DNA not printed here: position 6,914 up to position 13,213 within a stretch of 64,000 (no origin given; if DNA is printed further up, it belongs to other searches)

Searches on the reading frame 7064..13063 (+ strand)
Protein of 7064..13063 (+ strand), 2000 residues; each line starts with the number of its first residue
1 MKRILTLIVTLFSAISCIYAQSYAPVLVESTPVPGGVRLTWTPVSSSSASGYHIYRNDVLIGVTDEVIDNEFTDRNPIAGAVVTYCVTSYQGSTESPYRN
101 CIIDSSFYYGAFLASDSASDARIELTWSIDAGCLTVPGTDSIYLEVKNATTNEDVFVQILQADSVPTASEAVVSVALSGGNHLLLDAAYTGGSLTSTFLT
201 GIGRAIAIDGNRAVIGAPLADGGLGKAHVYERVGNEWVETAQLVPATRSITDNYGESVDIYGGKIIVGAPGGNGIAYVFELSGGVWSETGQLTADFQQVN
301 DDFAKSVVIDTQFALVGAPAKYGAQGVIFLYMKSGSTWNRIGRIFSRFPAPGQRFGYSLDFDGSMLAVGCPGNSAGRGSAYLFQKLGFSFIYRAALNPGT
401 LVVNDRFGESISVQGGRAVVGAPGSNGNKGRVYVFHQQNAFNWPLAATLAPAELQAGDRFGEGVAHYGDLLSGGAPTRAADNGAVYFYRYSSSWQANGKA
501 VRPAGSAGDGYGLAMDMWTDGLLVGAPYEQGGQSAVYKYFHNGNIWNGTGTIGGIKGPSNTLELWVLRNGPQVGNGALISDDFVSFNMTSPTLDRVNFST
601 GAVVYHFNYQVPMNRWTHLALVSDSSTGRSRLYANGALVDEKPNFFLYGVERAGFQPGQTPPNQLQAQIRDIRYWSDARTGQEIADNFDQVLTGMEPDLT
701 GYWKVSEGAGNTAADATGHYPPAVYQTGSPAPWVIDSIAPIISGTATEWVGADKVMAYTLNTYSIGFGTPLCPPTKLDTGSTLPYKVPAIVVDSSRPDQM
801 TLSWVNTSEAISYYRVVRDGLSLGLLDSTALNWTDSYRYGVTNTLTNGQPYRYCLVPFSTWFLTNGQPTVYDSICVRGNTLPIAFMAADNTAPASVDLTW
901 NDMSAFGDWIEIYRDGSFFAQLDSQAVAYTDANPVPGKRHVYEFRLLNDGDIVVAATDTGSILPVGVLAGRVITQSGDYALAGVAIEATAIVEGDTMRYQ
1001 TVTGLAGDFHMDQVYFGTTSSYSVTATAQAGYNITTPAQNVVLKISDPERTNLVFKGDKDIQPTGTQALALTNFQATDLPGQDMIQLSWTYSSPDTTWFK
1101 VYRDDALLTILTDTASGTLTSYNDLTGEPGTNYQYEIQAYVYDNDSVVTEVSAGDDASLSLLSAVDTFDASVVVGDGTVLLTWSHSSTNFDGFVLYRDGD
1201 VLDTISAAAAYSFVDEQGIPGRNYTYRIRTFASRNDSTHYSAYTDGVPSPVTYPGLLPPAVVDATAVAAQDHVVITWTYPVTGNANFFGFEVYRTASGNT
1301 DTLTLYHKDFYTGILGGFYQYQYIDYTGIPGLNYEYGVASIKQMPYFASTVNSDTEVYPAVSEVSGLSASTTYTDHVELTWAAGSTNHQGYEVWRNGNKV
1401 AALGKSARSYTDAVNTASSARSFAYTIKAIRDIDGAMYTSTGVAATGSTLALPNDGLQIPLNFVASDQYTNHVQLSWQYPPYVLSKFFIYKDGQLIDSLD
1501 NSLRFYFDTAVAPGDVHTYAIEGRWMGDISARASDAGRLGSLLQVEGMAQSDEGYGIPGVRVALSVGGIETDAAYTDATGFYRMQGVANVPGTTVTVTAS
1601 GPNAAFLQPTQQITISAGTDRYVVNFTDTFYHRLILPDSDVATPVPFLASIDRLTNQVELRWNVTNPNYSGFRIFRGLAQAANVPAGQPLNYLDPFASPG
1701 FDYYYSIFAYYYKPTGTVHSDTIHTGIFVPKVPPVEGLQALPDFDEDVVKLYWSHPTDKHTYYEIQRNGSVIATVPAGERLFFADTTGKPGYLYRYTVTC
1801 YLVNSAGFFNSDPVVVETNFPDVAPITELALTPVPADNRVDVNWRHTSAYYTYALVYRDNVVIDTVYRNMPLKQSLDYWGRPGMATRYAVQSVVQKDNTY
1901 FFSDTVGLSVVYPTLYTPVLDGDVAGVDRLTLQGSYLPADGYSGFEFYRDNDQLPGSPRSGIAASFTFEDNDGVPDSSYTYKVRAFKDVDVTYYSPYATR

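Call 78: search_protein_families(library=pfam, proteins=[window:7064-13063:+], max_evalue=0.001)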
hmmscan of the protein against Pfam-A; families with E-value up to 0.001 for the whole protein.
window:7064-13063:+ (2000 aa): 4 families
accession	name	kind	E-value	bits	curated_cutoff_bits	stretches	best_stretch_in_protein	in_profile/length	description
PF14312.12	FG-GAP_2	-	4.5e-35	120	23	2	404-435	15-49/49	FG-GAP repeat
PF13385.13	Laminin_G_3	-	3.6e-10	40.6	27.6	1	559-685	18-151/151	Concanavalin A-like lectin/glucanases superfamily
PF00041.27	fn3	-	1.1e-08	35.6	25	0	1169-1244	7-81/84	Fibronectin type III domain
PF18370.7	RGI_lyase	-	1.4e-08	35.4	27.8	0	1085-1144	19-75/86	Rhamnogalacturonan I lyases beta-sheet domain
